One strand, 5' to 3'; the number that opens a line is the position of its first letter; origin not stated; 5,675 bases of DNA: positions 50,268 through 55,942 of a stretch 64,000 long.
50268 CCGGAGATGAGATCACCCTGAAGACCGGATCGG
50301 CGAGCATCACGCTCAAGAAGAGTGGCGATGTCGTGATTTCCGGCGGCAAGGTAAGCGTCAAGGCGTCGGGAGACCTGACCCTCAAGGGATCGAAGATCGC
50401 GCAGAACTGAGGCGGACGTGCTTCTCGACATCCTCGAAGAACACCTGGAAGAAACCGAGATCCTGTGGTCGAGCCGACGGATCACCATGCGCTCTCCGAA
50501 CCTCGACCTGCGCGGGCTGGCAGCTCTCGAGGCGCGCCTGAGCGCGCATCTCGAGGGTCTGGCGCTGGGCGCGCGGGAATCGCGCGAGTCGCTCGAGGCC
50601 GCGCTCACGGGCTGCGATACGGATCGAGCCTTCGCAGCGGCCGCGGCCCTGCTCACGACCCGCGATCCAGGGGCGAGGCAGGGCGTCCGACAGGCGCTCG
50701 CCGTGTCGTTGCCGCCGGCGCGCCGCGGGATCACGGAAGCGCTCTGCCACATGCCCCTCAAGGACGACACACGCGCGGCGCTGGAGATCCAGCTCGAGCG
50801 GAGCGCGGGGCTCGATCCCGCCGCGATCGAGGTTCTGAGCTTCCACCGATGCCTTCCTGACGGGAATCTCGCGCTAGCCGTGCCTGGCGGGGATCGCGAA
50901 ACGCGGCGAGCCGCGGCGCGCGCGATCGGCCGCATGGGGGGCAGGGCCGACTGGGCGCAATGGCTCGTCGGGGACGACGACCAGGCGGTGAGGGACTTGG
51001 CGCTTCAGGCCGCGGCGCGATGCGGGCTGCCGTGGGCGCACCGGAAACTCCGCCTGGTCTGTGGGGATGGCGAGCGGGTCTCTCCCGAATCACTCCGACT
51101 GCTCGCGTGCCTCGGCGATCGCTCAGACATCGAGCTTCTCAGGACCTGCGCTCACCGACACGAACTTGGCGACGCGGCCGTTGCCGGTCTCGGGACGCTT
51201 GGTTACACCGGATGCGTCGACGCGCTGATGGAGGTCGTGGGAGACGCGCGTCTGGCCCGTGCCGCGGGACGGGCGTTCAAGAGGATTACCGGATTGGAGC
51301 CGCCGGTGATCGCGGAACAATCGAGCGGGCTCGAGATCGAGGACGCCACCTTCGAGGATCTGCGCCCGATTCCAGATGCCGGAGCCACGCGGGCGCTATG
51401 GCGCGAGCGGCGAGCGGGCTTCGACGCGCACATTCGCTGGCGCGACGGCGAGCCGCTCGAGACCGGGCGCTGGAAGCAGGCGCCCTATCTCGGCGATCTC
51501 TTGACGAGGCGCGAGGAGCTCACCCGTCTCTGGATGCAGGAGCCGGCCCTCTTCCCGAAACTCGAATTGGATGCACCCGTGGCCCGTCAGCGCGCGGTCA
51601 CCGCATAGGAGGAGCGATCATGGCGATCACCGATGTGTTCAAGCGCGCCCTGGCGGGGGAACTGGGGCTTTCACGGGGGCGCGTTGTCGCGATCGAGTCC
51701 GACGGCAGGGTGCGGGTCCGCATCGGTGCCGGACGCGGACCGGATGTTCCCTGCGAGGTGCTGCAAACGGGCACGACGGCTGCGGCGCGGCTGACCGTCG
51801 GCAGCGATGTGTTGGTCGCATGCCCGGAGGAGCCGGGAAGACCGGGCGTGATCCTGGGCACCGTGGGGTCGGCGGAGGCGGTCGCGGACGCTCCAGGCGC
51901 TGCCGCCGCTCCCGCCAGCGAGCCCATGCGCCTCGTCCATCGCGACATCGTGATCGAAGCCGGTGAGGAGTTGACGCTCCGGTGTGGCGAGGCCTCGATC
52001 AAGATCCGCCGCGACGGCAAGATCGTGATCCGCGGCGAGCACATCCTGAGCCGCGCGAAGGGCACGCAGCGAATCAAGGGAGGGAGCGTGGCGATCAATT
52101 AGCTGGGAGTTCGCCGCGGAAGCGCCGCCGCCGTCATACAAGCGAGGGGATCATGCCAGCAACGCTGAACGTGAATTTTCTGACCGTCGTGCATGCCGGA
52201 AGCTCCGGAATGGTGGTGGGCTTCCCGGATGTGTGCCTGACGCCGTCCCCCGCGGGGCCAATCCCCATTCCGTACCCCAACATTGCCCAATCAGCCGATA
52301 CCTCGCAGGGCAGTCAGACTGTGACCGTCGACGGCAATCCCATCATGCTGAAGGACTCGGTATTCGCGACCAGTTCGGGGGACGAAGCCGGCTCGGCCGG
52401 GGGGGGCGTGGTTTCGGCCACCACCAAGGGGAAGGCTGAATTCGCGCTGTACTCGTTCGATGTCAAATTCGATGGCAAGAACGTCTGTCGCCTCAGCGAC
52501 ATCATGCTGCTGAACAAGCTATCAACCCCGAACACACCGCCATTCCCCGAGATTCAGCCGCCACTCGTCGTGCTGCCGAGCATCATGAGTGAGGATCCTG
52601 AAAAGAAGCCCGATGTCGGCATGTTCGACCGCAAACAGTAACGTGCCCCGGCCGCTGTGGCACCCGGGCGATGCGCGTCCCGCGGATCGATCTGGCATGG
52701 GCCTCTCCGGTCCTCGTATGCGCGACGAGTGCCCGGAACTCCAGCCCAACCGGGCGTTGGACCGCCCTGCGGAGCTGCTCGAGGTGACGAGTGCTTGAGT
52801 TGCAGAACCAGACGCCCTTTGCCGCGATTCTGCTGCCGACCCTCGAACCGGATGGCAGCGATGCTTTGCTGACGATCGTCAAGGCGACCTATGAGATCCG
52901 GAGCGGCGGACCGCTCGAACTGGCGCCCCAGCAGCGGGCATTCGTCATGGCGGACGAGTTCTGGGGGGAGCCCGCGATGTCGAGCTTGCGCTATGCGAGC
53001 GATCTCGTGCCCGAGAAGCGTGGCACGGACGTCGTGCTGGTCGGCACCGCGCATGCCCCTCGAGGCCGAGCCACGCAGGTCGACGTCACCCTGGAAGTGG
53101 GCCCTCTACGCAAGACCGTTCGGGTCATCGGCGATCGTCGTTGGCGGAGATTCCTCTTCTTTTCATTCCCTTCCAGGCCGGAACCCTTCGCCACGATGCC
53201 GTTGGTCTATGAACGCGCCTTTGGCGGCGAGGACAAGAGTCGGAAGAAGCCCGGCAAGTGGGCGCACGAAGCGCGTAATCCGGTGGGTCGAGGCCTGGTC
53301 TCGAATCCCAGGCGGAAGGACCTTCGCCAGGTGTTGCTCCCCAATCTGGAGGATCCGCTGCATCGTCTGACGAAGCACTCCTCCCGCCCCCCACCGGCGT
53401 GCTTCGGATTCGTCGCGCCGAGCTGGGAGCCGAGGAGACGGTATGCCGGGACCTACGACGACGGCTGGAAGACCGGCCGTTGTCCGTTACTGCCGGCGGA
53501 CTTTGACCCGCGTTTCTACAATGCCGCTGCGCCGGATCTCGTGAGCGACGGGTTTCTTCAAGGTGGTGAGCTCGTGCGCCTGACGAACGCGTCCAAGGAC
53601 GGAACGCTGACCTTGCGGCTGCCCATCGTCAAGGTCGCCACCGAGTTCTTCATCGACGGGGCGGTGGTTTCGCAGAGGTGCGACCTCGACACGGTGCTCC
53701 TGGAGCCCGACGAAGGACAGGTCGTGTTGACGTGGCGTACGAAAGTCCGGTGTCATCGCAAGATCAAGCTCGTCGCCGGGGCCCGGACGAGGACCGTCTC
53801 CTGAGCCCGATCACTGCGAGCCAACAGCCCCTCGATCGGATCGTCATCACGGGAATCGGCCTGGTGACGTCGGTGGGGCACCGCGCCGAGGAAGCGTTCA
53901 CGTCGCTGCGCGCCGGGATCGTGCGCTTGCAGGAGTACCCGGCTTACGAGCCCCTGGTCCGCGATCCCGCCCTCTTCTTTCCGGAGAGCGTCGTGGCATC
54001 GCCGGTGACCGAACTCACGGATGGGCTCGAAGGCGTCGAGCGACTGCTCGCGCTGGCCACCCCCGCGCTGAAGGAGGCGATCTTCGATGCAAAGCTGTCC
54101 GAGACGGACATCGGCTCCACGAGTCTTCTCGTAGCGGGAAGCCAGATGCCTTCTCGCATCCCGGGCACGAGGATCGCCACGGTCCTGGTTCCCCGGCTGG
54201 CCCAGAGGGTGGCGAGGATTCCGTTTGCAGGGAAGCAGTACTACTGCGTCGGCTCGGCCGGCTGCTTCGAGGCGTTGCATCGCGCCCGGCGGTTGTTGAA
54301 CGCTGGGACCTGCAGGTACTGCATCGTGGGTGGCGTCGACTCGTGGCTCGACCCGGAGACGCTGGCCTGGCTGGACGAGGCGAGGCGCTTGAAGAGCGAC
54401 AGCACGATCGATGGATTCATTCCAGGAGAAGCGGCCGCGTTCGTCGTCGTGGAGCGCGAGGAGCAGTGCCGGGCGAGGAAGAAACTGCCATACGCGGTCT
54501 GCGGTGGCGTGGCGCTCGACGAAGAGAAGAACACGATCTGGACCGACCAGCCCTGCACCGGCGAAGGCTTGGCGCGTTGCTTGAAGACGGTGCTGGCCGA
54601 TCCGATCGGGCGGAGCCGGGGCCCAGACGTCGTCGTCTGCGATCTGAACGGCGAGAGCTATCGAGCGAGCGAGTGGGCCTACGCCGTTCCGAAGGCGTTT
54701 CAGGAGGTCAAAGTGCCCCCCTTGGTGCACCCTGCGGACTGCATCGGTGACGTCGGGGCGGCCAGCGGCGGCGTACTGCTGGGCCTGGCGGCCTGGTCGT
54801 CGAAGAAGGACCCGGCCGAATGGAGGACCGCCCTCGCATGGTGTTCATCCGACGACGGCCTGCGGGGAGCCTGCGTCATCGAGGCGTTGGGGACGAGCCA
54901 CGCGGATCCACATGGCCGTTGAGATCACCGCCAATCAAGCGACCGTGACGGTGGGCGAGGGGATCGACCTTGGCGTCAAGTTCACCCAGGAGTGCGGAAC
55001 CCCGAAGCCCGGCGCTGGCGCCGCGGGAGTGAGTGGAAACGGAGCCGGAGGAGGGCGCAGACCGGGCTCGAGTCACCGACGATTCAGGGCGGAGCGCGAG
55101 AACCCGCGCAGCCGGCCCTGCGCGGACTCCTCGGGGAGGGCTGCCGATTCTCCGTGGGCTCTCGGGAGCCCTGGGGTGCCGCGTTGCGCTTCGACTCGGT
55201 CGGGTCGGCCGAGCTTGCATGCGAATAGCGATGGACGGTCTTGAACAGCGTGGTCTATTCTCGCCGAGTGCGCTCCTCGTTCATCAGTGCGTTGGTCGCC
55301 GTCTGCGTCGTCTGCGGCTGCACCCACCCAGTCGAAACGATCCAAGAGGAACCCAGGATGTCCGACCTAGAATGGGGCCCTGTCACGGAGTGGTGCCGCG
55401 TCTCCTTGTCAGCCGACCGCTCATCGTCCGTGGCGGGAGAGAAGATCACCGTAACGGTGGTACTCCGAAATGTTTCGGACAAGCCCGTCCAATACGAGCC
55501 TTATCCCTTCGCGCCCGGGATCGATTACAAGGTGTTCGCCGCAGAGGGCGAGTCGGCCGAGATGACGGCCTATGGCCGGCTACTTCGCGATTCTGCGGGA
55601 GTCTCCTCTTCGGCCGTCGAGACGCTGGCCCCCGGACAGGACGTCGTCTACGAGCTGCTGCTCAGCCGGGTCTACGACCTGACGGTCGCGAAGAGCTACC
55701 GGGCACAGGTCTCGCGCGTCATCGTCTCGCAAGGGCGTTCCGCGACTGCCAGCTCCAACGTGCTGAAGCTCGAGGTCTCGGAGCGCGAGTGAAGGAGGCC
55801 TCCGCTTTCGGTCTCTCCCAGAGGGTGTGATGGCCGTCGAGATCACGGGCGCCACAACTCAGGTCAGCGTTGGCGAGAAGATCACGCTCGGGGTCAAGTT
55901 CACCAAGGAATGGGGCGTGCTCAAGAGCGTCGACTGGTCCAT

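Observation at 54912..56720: Duplicated 28-aa N-terminal module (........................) shared by a fragment ORF and a novel 297-aa protein flanking a lipoprotein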

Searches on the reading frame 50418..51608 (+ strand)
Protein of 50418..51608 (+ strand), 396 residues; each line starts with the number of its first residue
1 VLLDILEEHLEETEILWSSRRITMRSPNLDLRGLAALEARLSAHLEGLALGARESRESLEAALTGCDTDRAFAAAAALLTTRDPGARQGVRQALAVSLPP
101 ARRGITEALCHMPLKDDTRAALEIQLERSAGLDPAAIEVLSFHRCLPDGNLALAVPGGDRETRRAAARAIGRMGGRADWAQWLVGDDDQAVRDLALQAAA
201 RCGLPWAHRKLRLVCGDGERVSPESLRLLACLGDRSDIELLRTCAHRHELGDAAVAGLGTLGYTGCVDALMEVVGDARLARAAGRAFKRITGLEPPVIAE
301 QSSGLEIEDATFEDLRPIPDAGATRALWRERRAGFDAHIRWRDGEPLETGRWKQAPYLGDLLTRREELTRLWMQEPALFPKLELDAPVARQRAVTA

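Call 5: search_protein_families(library=pfam, proteins=[window:50418-51608:+], max_evalue=0.01)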
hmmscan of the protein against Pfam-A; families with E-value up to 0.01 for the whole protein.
window:50418-51608:+ (396 aa): 1 family
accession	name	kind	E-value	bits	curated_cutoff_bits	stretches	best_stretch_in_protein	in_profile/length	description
PF13646.12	HEAT_2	-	4.5e-06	27.3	27.7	1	156-208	10-64/88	HEAT repeats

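Call 39: search_protein_families(library=ncbifam, proteins=[window:50418-51605:+], max_evalue=0.01)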
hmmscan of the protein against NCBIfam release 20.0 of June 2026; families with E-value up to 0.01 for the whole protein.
window:50418-51605:+ (396 aa): 1 family
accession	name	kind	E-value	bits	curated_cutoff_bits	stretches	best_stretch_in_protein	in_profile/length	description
TIGR02270.1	TIGR02270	subfamily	2.8e-40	138.6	206.8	1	1-393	1-409/410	TIGR02270 family protein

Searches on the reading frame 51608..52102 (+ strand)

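Call 5: search_protein_families(library=pfam, proteins=[window:51608-52102:+], max_evalue=0.01)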
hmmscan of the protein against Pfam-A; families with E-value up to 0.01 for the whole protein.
window:51608-52102:+ (164 aa): 1 family
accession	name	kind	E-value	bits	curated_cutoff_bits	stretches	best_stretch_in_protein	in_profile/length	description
PF11142.13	DUF2917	-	0.0074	16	25.5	0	112-128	35-51/59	Protein of unknown function (DUF2917)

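Call 39: search_protein_families(library=ncbifam, proteins=[window:51620-52099:+], max_evalue=0.01)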
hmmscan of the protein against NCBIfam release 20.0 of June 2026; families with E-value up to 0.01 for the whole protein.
window:51620-52099:+ (160 aa): 0 families

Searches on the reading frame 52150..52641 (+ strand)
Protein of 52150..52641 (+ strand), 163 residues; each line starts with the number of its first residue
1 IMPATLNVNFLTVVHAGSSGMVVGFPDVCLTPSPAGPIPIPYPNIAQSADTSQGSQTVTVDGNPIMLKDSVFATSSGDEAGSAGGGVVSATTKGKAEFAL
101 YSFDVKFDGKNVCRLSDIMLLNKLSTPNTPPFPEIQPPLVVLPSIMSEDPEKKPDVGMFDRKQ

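Call 5: search_protein_families(library=pfam, proteins=[window:52150-52641:+], max_evalue=0.01)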
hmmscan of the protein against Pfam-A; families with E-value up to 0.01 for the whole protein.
window:52150-52641:+ (163 aa): 1 family
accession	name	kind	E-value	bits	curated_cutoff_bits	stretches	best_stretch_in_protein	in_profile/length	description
PF13665.11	Tox-PAAR-like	-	7.4e-40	135.9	31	1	20-127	1-107/108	Toxin PAAR-like domain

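Call 39: search_protein_families(library=ncbifam, proteins=[window:52150-52638:+], max_evalue=0.01)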
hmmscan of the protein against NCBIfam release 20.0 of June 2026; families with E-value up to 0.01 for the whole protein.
window:52150-52638:+ (163 aa): 1 family
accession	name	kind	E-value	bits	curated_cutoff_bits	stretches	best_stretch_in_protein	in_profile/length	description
NF033420.0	T6SS_PAAR_dom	equivalog_domain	0.00043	20.3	124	0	13-70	21-77/94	type VI secretion system PAAR protein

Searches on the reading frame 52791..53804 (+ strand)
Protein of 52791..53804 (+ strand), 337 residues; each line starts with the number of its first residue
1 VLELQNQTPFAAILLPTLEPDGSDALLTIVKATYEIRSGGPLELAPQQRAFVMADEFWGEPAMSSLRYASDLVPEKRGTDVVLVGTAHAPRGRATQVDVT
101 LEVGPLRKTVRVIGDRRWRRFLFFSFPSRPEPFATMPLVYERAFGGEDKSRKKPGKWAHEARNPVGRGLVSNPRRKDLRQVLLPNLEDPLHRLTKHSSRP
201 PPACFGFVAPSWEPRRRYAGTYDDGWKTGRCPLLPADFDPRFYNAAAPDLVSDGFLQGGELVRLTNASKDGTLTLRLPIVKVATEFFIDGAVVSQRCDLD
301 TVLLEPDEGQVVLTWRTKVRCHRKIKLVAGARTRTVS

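Call 5: search_protein_families(library=pfam, proteins=[window:52791-53804:+], max_evalue=0.01)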
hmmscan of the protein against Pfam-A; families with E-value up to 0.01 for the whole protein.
window:52791-53804:+ (337 aa): 1 family
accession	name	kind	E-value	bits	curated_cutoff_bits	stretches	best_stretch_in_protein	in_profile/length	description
PF09937.14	DUF2169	-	3e-98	329.3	25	1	22-316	2-294/294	Uncharacterized protein conserved in bacteria (DUF2169)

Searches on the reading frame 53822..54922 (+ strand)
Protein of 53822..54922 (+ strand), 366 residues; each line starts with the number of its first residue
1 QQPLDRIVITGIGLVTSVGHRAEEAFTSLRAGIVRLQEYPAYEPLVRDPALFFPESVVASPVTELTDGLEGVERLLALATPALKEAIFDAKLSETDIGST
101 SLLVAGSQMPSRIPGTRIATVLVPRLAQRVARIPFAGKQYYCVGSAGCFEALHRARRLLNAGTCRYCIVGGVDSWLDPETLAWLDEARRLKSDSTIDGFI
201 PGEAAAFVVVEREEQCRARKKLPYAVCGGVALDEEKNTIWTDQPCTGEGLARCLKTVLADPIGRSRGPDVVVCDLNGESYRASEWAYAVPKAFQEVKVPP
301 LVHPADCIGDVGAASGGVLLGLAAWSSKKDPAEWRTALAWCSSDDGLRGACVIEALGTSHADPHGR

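Call 5: search_protein_families(library=pfam, proteins=[window:53822-54922:+], max_evalue=0.01)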
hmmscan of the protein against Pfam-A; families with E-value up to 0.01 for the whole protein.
window:53822-54922:+ (366 aa): 1 family
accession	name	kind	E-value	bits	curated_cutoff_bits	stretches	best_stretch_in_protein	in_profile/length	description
PF00109.32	ketoacyl-synt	-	5.3e-13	49.6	20.8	1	145-215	175-251/252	Beta-ketoacyl synthase, N-terminal domain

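Call 39: search_protein_families(library=ncbifam, proteins=[window:53822-54919:+], max_evalue=0.01)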
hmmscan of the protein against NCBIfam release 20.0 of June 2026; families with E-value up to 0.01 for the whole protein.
window:53822-54919:+ (366 aa): 15 families
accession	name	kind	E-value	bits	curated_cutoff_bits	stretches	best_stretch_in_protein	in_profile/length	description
NF004798.0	PRK06147.1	equivalog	9.5e-65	219.1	342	1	5-355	4-343/349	3-oxoacyl-(acyl carrier protein) synthase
NF058662.1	cispenta_AmcF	equivalog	2.2e-16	59.9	325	1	7-261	2-249/369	cispentacin biosynthesis acyltransferase subunit AmcF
NF005490.0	PRK07103.1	equivalog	6.4e-12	45.2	445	2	193-234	231-272/414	polyketide beta-ketoacyl:acyl carrier protein synthase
TIGR03150.1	fabF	equivalog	7.6e-11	41.3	493.75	2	146-260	162-287/407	beta-ketoacyl-ACP synthase II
NF006274.0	PRK08439.1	equivalog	1.2e-09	37.5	621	1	5-102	2-99/406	beta-ketoacyl-ACP synthase II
NF004618.0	PRK05952.1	equivalog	2.9e-09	36.3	455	1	149-237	151-245/384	beta-ketoacyl-ACP synthase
NF004970.0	PRK06333.1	subfamily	4.1e-09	35.8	525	1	145-260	173-300/424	beta-ketoacyl-ACP synthase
NF005589.0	PRK07314.1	subfamily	9e-09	34.6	387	1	147-260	166-290/413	beta-ketoacyl-ACP synthase II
NF005084.0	PRK06519.1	equivalog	5.4e-08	32.4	320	1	193-236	232-275/397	beta-ketoacyl-ACP synthase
NF005935.0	PRK07967.1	equivalog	1.3e-07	30.8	630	1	5-112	2-109/406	beta-ketoacyl-ACP synthase I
NF006618.0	PRK09185.1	subfamily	1.9e-05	23.9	407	1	150-217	166-235/394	beta-ketoacyl-ACP synthase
NF006587.0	PRK09116.1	equivalog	2.2e-05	23.4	470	1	6-97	3-95/408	beta-ketoacyl-ACP synthase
NF005916.1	PRK07910.1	equivalog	0.00014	20.9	560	0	193-242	232-281/418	KasA/KasB family beta-ketoacyl-ACP synthase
NF005076.0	PRK06501.1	equivalog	0.00069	18.6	629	0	7-104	13-103/425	beta-ketoacyl-ACP synthase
NF006434.0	PRK08722.1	equivalog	0.001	18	759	0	193-236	224-267/414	beta-ketoacyl-ACP synthase II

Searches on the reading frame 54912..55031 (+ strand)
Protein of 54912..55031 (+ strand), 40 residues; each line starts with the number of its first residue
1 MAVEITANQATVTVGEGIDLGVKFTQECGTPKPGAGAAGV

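Call 74: find_homologous_proteins(query=window:54912-55031:+, max_evalue=10)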
Query window:54912-55031:+: no candidate shares three 5-residue words with the query. No homologue found.

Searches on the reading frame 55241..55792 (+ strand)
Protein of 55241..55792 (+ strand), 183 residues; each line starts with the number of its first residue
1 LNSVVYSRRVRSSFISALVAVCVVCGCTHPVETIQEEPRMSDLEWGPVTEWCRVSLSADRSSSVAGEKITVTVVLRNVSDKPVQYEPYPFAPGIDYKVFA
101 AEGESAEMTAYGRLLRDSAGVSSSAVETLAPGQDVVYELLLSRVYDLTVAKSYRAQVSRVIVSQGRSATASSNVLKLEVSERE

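Call 5: search_protein_families(library=pfam, proteins=[window:55241-55792:+], max_evalue=0.01)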
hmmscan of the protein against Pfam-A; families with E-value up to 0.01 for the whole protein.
window:55241-55792:+ (183 aa): 0 families

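Call 39: search_protein_families(library=ncbifam, proteins=[window:55241-55789:+], max_evalue=0.01)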
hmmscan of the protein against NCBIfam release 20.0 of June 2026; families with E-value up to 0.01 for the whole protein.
window:55241-55789:+ (183 aa): 0 families

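Call 76: search_solved_structures(query=A3, max_evalue=1)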
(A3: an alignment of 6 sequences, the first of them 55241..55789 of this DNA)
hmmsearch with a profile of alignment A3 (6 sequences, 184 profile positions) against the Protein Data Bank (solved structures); distinct sequences matched with E-value up to 1: 17.
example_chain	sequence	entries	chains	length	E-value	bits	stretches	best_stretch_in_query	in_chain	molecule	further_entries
5g5d_A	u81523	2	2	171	0.36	13.7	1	52-97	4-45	CELLULOSOME ANCHORING PROTEIN COHESIN REGION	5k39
6up7_B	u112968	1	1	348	0.68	12.8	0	53-101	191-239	Beta-arrestin-1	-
9uco_A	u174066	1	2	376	0.7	12.8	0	53-101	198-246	Beta-arrestin-1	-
9uyh_A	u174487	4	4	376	0.73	12.7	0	53-101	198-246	Beta-arrestin-1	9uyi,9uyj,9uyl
9zzo_C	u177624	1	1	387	0.75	12.7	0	53-101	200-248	Isoform 1B of Beta-arrestin-1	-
8as2_A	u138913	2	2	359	0.76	12.7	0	53-101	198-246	Beta-arrestin-1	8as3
9uyn_A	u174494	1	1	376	0.77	12.7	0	53-100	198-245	Beta-arrestin-1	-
8fut_A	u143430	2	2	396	0.78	12.6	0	53-85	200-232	S-arrestin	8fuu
25gn_C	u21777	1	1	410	0.79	12.6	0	53-101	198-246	Isoform 1B of Beta-arrestin-1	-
9bt8_B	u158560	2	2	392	0.85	12.5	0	53-101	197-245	Beta-arrestin-1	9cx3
9cx9_A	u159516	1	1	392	0.85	12.5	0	53-101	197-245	Beta-arrestin-1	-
9ijr_C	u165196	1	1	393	0.86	12.5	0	53-101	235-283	Beta-arrestin-1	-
6u1n_C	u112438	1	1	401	0.89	12.4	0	53-101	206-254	Beta-arrestin-1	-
9ijs_C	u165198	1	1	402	0.89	12.4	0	53-101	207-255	Beta-arrestin-1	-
8hst_A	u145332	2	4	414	0.94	12.4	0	53-101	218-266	Beta-arrestin-1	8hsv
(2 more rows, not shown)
